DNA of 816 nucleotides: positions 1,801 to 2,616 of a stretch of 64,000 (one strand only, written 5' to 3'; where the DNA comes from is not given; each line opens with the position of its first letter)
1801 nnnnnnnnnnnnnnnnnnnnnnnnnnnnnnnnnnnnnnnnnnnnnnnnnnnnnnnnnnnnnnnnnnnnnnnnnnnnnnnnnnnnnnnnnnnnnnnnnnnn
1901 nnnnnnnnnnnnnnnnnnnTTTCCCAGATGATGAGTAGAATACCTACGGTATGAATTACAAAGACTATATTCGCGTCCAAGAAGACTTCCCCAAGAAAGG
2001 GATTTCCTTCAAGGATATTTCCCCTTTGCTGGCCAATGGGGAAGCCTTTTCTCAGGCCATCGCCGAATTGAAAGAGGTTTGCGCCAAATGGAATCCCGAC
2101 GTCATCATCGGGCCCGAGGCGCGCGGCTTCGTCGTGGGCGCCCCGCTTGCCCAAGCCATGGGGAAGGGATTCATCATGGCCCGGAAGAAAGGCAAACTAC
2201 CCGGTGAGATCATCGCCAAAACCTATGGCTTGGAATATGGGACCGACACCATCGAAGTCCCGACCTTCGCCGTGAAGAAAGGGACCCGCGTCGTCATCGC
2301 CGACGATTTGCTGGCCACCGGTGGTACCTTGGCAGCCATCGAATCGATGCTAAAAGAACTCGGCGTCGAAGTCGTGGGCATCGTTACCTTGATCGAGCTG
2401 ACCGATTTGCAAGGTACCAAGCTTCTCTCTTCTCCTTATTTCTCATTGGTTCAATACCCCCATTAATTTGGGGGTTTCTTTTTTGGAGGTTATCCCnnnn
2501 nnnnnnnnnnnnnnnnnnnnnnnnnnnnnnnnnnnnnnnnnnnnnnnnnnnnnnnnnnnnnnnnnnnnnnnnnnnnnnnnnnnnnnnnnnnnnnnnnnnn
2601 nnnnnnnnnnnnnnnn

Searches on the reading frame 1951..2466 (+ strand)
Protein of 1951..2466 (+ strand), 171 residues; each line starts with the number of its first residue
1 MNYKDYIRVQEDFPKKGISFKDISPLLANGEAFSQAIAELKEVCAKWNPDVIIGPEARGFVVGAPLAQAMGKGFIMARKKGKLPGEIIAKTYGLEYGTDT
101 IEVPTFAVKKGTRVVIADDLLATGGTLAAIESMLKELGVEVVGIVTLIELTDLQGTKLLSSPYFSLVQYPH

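Call 44: search_protein_families(library=pfam, proteins=[window:1951-2466:+], max_evalue=0.001)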
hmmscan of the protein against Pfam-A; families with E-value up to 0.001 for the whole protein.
window:1951-2466:+ (171 aa): 2 families
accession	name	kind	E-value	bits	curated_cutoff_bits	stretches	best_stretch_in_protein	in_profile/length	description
PF00156.33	Pribosyltran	-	2.3e-17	63.2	26.3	1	36-158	18-132/158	Phosphoribosyl transferase domain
PF14681.12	UPRTase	-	0.00025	21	27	0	111-159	120-168/206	Uracil phosphoribosyltransferase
